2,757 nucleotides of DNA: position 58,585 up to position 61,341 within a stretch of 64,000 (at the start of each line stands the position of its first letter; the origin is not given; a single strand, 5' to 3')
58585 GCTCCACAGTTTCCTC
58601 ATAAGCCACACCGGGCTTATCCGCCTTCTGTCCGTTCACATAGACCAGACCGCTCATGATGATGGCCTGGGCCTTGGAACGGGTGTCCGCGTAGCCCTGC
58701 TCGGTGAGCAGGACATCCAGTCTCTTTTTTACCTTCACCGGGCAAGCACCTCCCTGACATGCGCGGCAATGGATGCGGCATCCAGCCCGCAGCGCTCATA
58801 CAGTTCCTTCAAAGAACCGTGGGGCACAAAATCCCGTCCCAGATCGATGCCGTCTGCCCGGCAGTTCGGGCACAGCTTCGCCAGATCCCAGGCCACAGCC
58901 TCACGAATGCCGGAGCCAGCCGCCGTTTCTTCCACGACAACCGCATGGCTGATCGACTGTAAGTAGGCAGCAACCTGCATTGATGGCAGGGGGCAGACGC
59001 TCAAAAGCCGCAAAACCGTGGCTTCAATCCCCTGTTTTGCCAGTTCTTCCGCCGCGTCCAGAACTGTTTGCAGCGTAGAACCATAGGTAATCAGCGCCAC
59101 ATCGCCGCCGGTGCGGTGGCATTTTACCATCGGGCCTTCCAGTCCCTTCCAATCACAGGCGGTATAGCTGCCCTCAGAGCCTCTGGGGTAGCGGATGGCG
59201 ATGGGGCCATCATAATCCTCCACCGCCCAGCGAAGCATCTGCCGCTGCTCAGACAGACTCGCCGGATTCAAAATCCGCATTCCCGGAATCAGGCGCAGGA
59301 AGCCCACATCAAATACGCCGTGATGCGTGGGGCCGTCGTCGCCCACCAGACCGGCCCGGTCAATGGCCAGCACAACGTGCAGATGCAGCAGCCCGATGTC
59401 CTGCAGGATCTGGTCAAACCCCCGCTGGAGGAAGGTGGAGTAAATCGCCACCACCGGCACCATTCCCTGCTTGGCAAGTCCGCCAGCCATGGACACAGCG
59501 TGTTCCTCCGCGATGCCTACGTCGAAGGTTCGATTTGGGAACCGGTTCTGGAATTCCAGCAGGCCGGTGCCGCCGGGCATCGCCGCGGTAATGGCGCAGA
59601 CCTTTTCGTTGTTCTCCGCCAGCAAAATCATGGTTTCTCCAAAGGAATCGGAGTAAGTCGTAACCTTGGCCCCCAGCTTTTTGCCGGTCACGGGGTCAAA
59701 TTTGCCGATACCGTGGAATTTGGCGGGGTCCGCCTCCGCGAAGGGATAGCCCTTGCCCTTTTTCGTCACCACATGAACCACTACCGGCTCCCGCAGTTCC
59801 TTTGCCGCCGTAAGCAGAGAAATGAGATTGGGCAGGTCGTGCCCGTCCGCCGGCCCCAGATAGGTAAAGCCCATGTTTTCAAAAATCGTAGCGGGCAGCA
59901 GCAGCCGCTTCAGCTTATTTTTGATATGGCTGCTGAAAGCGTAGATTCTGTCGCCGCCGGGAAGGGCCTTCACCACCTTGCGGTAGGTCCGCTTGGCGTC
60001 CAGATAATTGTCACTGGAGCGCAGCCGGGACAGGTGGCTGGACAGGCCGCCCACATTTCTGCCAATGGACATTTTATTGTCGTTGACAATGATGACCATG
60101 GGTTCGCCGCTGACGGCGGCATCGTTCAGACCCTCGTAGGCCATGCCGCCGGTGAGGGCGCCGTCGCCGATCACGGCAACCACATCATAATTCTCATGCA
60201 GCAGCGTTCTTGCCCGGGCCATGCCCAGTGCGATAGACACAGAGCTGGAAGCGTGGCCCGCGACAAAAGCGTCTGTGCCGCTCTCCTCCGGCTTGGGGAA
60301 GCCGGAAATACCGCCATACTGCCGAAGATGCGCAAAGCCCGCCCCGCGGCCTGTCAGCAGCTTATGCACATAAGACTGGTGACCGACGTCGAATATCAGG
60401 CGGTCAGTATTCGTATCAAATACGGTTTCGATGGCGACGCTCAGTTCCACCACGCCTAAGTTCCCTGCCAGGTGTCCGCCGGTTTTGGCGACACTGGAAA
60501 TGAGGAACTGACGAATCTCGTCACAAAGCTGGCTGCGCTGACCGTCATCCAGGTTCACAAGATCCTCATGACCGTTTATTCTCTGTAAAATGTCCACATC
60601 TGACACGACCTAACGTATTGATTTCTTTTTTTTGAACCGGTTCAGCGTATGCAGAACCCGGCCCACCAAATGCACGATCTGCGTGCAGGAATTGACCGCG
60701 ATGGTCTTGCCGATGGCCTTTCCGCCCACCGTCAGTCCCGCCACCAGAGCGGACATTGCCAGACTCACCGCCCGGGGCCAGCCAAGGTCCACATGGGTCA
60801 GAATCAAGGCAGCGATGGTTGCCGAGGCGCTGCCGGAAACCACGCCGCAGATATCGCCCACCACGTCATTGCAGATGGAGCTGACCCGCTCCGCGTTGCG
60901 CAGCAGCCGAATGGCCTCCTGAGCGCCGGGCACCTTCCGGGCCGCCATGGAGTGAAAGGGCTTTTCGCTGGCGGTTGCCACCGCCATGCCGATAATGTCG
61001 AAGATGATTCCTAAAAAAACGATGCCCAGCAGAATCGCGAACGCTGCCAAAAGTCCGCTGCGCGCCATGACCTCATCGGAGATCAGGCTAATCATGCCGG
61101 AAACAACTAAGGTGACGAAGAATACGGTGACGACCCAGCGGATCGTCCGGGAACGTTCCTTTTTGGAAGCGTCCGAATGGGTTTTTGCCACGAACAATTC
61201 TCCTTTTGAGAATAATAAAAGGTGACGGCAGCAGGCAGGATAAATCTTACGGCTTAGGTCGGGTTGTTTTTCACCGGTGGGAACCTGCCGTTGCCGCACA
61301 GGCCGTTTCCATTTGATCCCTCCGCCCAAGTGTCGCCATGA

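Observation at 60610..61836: OLE RNA and its partner OapA hidden in a 650-bp 'intergenic' gap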

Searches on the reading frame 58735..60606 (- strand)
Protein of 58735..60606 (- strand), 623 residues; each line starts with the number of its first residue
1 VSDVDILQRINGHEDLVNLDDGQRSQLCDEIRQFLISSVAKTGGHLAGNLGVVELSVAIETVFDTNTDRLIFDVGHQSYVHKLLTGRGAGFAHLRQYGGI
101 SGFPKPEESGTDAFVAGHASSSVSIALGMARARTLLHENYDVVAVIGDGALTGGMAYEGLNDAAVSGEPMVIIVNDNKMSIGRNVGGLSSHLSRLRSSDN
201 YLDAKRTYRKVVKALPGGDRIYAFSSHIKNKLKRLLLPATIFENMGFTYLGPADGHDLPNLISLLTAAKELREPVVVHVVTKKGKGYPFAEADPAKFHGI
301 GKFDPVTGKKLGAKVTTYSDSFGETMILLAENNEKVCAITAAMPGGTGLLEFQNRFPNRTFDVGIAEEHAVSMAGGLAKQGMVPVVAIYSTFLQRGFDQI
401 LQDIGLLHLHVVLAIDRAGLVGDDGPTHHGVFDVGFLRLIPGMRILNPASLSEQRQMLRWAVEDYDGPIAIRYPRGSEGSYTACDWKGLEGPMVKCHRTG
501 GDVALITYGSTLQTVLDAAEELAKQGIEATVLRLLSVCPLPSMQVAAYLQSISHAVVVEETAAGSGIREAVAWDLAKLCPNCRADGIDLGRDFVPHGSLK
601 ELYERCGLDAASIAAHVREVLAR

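Call 4: search_protein_families(library=pfam, proteins=[window:58735-60606:-])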
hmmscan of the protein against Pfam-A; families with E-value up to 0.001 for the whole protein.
window:58735-60606:- (623 aa): 7 families
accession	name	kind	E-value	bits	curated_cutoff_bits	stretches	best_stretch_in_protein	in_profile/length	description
PF13292.11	DXP_synthase_N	-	4.8e-108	361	21.2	1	7-281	1-274/274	1-deoxy-D-xylulose-5-phosphate synthase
PF02779.29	Transket_pyr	-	5.1e-41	140.7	27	1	317-476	4-170/174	Transketolase, pyrimidine binding domain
PF02780.25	Transketolase_C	-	8.4e-18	64.9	25.9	1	495-613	4-124/124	Transketolase, C-terminal domain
PF17147.9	PFOR_II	-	7.8e-08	33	27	1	502-562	2-62/102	Pyruvate:ferredoxin oxidoreductase core domain II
PF00676.26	E1_dh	-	7.6e-06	25.5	22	1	121-182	105-166/300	Dehydrogenase E1 component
PF02775.26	TPP_enzyme_C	-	5.9e-05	23.3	21.9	1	115-215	26-120/151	Thiamine pyrophosphate enzyme, C-terminal TPP binding domain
PF22613.1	Transketolase_C_1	-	0.00058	20.5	27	0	499-541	10-52/113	Transketolase-like TK C-terminal domain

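Call 5: search_protein_families(library=ncbifam, proteins=[window:58735-60606:-])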
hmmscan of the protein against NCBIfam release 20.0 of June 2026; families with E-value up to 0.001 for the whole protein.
window:58735-60606:- (623 aa): 16 families
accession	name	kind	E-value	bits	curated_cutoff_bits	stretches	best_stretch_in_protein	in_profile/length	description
TIGR00204.1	dxs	equivalog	5.5e-203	675.9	465.95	1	9-621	3-615/616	1-deoxy-D-xylulose-5-phosphate synthase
NF003933.0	PRK05444.2-2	equivalog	1.8e-168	561.8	395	1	3-620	4-604/606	1-deoxy-D-xylulose-5-phosphate synthase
NF008968.0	PRK12315.1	subfamily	2.3e-140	468.7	510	2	6-199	3-196/582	1-deoxy-D-xylulose-5-phosphate synthase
NF004559.0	PRK05899.2-5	equivalog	2.8e-49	167.9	488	2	310-622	313-625/627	transketolase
NF004556.0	PRK05899.2-2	equivalog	1.9e-35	122.3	575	1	320-621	326-638/639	transketolase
TIGR00232.1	tktlase_bact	equivalog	7.9e-20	70.8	682.25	1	358-558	396-597/654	transketolase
NF004558.0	PRK05899.2-4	equivalog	1.2e-14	53.7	788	1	355-540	388-575/651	transketolase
NF006667.0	PRK09212.1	subfamily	4.6e-14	52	321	1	341-572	36-273/327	pyruvate dehydrogenase complex E1 component subunit beta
NF008854.0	PRK11892.1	equivalog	5.4e-13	48.4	454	1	435-575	273-415/464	pyruvate dehydrogenase complex E1 component subunit beta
TIGR03710.1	OAFO_sf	subfamily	1.7e-09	36.9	482.75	1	499-564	462-526/561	2-oxoacid:acceptor oxidoreductase subunit alpha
TIGR03182.1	PDH_E1_alph_y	equivalog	1.8e-09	37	393.85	1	113-186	104-179/315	pyruvate dehydrogenase (acetyl-transferring) E1 component subunit alpha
TIGR03181.1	PDH_E1_alph_x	equivalog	1.7e-08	33.7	411.35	1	121-182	126-187/341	pyruvate dehydrogenase (acetyl-transferring) E1 component subunit alpha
NF041170.1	Oxoac_fdxalpha_Archa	equivalog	1.9e-07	29.8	800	1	501-564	520-584/636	2-oxoacid:ferredoxin oxidoreductase subunit alpha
TIGR03336.1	IOR_alpha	equivalog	7e-06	24.6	650.9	0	501-562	231-289/595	indolepyruvate ferredoxin oxidoreductase subunit alpha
NF006412.0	PRK08659.1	equivalog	9.3e-06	25.1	411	1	500-564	274-337/378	2-oxoacid:acceptor oxidoreductase subunit alpha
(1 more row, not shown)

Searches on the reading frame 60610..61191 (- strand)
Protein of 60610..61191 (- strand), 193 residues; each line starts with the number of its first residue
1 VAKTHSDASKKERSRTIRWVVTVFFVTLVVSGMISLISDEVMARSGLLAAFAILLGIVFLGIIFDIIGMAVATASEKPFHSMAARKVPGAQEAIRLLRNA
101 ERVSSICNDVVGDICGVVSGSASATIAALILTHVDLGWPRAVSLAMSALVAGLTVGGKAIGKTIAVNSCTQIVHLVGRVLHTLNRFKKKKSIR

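Call 4: search_protein_families(library=pfam, proteins=[window:60610-61191:-])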
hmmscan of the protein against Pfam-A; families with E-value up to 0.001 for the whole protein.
window:60610-61191:- (193 aa): 0 families

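Call 5: search_protein_families(library=ncbifam, proteins=[window:60610-61191:-])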
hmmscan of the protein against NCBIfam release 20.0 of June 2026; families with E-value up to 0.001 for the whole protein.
window:60610-61191:- (193 aa): 0 families

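Call 9: find_homologous_proteins(query=window:60610-61191:-)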
Query window:60610-61191:- (193 aa): 7963 proteins with E <= 0.001 among 8000 candidates; the best 120 are listed.
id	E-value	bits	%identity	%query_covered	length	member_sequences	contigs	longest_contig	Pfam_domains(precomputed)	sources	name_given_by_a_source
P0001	7.6e-114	396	100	100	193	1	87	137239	-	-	-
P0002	1.3e-113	395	99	100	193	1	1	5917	-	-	-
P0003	1.4e-113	395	99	100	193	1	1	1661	-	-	-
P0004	2.0e-113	394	99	100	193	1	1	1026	-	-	-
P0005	2.2e-113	394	99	100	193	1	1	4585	-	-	-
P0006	2.6e-113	394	99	100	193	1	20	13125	-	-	-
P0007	2.7e-113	394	99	100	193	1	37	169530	-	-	-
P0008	3.3e-113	394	99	100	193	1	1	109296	-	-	-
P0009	3.7e-113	393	99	100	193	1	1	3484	-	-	-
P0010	4.1e-113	393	99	100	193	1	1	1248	-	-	-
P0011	4.2e-113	393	99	100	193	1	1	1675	-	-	-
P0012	4.5e-113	393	99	100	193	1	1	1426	-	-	-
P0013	4.6e-113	393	99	100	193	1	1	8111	-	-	-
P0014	4.7e-113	393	99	100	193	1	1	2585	-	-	-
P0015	6.2e-113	393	99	100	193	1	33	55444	-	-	-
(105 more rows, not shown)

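Call 25: search_protein_representatives(protein=window:60610-61191:-)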
Query: 193 residues. Proteins with E-value up to 0.001 (for the whole library): 1166; up to 1e-10: 855; up to 1e-30: 215. The best 150 are listed.
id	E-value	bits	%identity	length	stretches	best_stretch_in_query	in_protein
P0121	1.4e-69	249.8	64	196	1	1-188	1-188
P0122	8.7e-55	201.7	74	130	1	1-129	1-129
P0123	1.3e-54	201.1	55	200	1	4-186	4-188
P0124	1.8e-52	194.2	74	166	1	1-127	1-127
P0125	2.2e-51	190.6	58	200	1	10-184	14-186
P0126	5.6e-49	182.8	52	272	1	16-184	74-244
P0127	1.8e-47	177.9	53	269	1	9-181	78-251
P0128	3.5e-45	170.5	49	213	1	7-187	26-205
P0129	5.9e-45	169.7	67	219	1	11-124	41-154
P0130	7.0e-44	166.2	92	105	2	117-193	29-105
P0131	1.3e-43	165.3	58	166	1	1-148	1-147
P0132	2.3e-43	164.5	50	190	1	9-189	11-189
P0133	2.6e-43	164.4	50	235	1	17-184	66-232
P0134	3.5e-43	163.9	59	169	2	6-120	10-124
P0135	2.0e-42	161.5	46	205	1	10-183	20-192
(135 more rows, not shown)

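Call 27: find_related_loci(query=A1, collection=genome_contigs, flank=3000)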
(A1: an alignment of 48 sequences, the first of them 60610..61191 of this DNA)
Query A1 (193 aa) in genome_contigs; peptide patterns used: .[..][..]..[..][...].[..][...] (x = any residue, [..] = any of these).
600 stretches matched a pattern (row limit reached: there are more); 566 encode a relative of the query (tblastn E <= 1e-3); the best 80 are kept; 80 distinct loci.
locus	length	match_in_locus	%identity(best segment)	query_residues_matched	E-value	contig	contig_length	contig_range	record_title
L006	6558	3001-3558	82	1-186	2e-98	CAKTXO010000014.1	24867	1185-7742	MAG: uncultured Oscillospiraceae bacterium isolate REFINED_METABAT215_TOP10_CONTIGS_1500_ASSEMBLY_K77_MERGED__Hadza_MoBi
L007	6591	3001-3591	70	1-193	2e-87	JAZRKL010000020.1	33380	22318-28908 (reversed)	MAG: Faecousia sp. isolate T1900045446_YK20190137.MAGScoT_cleanbin_000018 SGB_7161_k141_864080, whole genome shotgun seq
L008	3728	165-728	70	1-188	8e-87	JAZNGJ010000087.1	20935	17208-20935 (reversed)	MAG: Faecousia sp. isolate T1900044705_TS20190171.MAGScoT_cleanbin_000027 SGB_1810_k141_2005667, whole genome shotgun se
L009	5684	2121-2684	70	1-188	1e-86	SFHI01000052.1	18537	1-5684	MAG: Clostridiales bacterium isolate W1P1.011 Contig2862, whole genome shotgun sequence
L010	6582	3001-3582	71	1-190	2e-86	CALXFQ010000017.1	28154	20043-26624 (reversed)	MAG: uncultured Oscillospiraceae bacterium isolate BRZ_SB__bin138 genome assembly, contig: BRZ_SB__NODE_2411_length_2815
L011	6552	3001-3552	71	1-184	2e-84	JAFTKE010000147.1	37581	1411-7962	MAG: Oscillospiraceae bacterium isolate RGIG3893 Roe_deer_Cecum-2__c403352, whole genome shotgun sequence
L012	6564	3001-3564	70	1-188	3e-84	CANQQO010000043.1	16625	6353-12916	MAG: uncultured Oscillospiraceae bacterium isolate Lapin-012__bin104 genome assembly, contig: Lapin-012__NODE_4363_lengt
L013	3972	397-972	68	3-190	2e-82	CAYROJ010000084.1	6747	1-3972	MAG TPA_asm: uncultured Oscillospiraceae bacterium isolate SRP350583_co2_5 genome assembly, contig: NODE_17155_length_67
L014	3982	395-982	68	1-193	4e-82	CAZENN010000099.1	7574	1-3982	MAG TPA_asm: uncultured Oscillospiraceae bacterium isolate SRP315200_co2_424 genome assembly, contig: NODE_15986_length_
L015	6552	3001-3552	66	1-184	1e-81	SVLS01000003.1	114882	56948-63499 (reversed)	MAG: Oscillospiraceae bacterium isolate SIG493 NODE_3906_length_114882_cov_4.314339, whole genome shotgun sequence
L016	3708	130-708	66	1-190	5e-81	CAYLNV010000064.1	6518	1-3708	MAG TPA_asm: uncultured Oscillospiraceae bacterium isolate SRP315200_co2_430 genome assembly, contig: NODE_20520_length_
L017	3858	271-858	69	1-190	8e-80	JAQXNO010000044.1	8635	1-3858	MAG: Bacillota bacterium isolate SUG1355 k141_6413418, whole genome shotgun sequence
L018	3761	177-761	63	1-191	6e-79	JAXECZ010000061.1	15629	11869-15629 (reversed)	MAG: Faecousia sp. isolate SUG2899 k141_4313320, whole genome shotgun sequence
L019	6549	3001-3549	68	12-190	1e-78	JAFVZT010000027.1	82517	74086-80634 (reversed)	MAG: Oscillospiraceae bacterium isolate RGIG5543 Sheep_Colon.Co__c2909367, whole genome shotgun sequence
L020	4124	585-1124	66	1-180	2e-78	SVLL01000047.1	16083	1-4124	MAG: Oscillospiraceae bacterium isolate SIG486 NODE_64022_length_16083_cov_2.018551, whole genome shotgun sequence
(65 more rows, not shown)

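Call 43: search_solved_structures(query=A1, max_evalue=10, show_alignments=1)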
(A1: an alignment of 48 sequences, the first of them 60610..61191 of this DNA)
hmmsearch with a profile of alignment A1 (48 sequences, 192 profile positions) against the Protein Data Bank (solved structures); distinct sequences matched with E-value up to 10: 0.

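Call 47: predict_structure(alignment_id=A1)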
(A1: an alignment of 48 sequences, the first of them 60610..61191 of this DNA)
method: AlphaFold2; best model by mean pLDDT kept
length: 193 residues; sequences in the alignment: 48
mean_pLDDT: 93.8   pTM: 0.84
mean pLDDT of the five models: 93.8, 92.7, 92.7, 92.1, 91.6
residues with pLDDT >= 90: 171; 70-90: 17; 50-70: 5; < 50: 0
segments of 3 or more residues with pLDDT < 50: none
pLDDT, mean of each block of 10 residues (from residue 1): 74 92 91 90 93 95 97 98 98 98 94 93 94 94 96 96 98 98 95 87
secondary structure, 60 per line:
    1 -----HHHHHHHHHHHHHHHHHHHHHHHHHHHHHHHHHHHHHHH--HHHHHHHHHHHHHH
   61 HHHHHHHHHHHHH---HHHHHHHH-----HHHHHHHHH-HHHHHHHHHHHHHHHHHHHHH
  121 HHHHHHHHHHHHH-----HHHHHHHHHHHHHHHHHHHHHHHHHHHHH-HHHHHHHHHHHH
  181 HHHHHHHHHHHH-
elements in order: H6-44 H47-73 H77-84 H90-98 H100-133 H139-167 H169-192

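Call 51: fold_search(model_id=the predicted structure, library=pdb)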
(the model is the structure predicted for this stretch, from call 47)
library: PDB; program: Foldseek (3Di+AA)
matches with E <= 10: 166; with E <= 0.001: 0
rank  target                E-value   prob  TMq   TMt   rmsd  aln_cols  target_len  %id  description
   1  7m1t_B                7.4e-03  1.00  0.45  0.29   7.9       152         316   16  Crystal structure of an archaeal CNNM, MtCorB, with C-terminal deletion in complex with Mg2+-ATP (released 2021-06-16)
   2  7m1t_A                2.4e-02  1.00  0.45  0.29   6.2       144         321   14  Crystal structure of an archaeal CNNM, MtCorB, with C-terminal deletion in complex with Mg2+-ATP (released 2021-06-16)
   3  7m1u_A                1.7e-01  0.99  0.46  0.31   7.1       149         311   15  Crystal structure of an archaeal CNNM, MtCorB, R235L mutant with C-terminal deletion (released 2021-06-16)
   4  7m1u_B                2.2e-01  0.95  0.40  0.28  10.7       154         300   14  Crystal structure of an archaeal CNNM, MtCorB, R235L mutant with C-terminal deletion (released 2021-06-16)
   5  7cfg                  3.6e-01  0.99  0.49  0.59   7.3       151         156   16  Structure of the transmembrane domain of the bacterial CNNM/CorC family Mg2+ transporter in complex with Mg2+ (released 2021-02-24)
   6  7cff                  4.4e-01  0.99  0.51  0.61   7.2       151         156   17  Structure of the thermostabilized transmembrane domain of the bacterial CNNM/CorC family Mg2+ transporter in complex wit (released 2021-02-24)
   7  4ry2_B                1.8e+00  0.23  0.33  0.11  14.9       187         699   13  Crystal structure of the peptidase-containing ABC transporter PCAT1 (released 2015-07-22)
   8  4tx5_B                1.8e+00  0.21  0.28  0.30  14.4       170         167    6  Crystal structure of Smac-DIABLO (in space group P65) (released 2015-07-15)
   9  1few                  1.9e+00  0.20  0.27  0.29  15.5       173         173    6  CRYSTAL STRUCTURE OF SMAC/DIABLO (released 2000-09-13)
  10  6jx6_C                1.9e+00  0.18  0.27  0.31  11.2       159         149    6  Tetrameric form of Smac (released 2019-12-04)
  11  9g2k_B                2.0e+00  0.41  0.37  0.15  11.2       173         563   19  Cryo-EM structure of IrtAB in outward-occluded state in nanodisc in complex with ADP-vanadate (released 2024-12-18)
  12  7eja_R                2.0e+00  0.06  0.16  0.12  22.1       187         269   12  Structure of the alpha2A-adrenergic receptor GoA signaling complex bound to dexmedetomidine (released 2022-04-13)
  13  7ymh_A                2.2e+00  0.08  0.16  0.11  20.6       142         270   15  Cryo-EM structure of Nb29-alpha1AAR-miniGsq complex bound to noradrenaline (released 2023-07-05)
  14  1i4d_B                2.4e+00  0.10  0.21  0.22  17.3       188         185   11  CRYSTAL STRUCTURE ANALYSIS OF RAC1-GDP COMPLEXED WITH ARFAPTIN (P21) (released 2001-05-16)
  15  1qu7_B                2.4e+00  0.06  0.17  0.15  43.3       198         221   15  FOUR HELICAL-BUNDLE STRUCTURE OF THE CYTOPLASMIC DOMAIN OF A SERINE CHEMOTAXIS RECEPTOR (released 2000-07-12)
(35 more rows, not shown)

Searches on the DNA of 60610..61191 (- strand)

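Call 28: search_rna_families(sources=[L006, L007, L010, L011, L012, L015, L019, L021, L022, L024, L027, L028, L029, L031, L032, L033, L034, L036, L037, L038], threshold=gathering)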
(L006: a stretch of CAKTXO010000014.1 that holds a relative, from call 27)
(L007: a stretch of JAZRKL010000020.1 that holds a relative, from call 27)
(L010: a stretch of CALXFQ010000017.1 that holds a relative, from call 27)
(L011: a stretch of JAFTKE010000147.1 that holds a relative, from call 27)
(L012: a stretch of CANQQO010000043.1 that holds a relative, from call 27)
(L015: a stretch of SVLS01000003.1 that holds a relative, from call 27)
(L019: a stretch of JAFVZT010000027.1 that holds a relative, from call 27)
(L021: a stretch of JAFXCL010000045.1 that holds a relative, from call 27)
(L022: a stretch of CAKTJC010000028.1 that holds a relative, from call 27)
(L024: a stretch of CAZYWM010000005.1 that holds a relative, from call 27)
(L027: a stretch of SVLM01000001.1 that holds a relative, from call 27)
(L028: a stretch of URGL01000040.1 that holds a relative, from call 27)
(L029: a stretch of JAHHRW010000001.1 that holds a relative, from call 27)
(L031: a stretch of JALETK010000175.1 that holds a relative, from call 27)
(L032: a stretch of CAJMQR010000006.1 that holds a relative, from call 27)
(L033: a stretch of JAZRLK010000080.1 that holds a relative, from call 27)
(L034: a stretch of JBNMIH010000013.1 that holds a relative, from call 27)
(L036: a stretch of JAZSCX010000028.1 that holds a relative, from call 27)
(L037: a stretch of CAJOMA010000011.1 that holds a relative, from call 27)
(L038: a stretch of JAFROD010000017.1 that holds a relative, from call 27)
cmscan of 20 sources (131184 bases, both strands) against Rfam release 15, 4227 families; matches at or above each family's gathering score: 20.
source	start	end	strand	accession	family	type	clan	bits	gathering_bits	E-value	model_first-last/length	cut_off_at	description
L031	2344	2972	+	RF01071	OLE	Gene;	-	454.9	50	5.1e-130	1-616/616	no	Ornate Large Extremophilic RNA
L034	2344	2985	+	RF01071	OLE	Gene;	-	453.1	50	1.8e-129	1-616/616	no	Ornate Large Extremophilic RNA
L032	2294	2930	+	RF01071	OLE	Gene;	-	445.1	50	4.2e-127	1-616/616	no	Ornate Large Extremophilic RNA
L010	2330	2974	+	RF01071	OLE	Gene;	-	444.1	50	8.6e-127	1-616/616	no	Ornate Large Extremophilic RNA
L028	2338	2981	+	RF01071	OLE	Gene;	-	442.8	50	2.1e-126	1-616/616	no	Ornate Large Extremophilic RNA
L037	2301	2947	+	RF01071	OLE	Gene;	-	442.4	50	2.6e-126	1-616/616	no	Ornate Large Extremophilic RNA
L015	2341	2987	+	RF01071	OLE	Gene;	-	442.3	50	2.8e-126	1-616/616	no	Ornate Large Extremophilic RNA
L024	2341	2982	+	RF01071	OLE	Gene;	-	440.4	50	1e-125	1-616/616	no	Ornate Large Extremophilic RNA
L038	2277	2923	+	RF01071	OLE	Gene;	-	439.3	50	2.3e-125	1-616/616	no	Ornate Large Extremophilic RNA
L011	2341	2984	+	RF01071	OLE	Gene;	-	438.4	50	4.2e-125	1-616/616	no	Ornate Large Extremophilic RNA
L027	2337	2982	+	RF01071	OLE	Gene;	-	438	50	5.3e-125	1-616/616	no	Ornate Large Extremophilic RNA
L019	2313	2952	+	RF01071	OLE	Gene;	-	437.5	50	7.7e-125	1-616/616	no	Ornate Large Extremophilic RNA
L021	2347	2985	+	RF01071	OLE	Gene;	-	435.7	50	2.7e-124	1-616/616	no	Ornate Large Extremophilic RNA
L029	2321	2962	+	RF01071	OLE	Gene;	-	434.4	50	6.3e-124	1-616/616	no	Ornate Large Extremophilic RNA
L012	2351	2984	+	RF01071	OLE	Gene;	-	432.9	50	1.8e-123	1-616/616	no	Ornate Large Extremophilic RNA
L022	2338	2981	+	RF01071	OLE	Gene;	-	429.3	50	2.1e-122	1-616/616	no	Ornate Large Extremophilic RNA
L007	2341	2979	+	RF01071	OLE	Gene;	-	421.4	50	4.6e-120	1-616/616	no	Ornate Large Extremophilic RNA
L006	2339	2979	+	RF01071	OLE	Gene;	-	416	50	1.8e-118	1-616/616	no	Ornate Large Extremophilic RNA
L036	2325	2984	+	RF01071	OLE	Gene;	-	403.9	50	6.9e-115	1-616/616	no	Ornate Large Extremophilic RNA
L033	2349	2988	+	RF01071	OLE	Gene;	-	402.5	50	1.8e-114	1-616/616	no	Ornate Large Extremophilic RNA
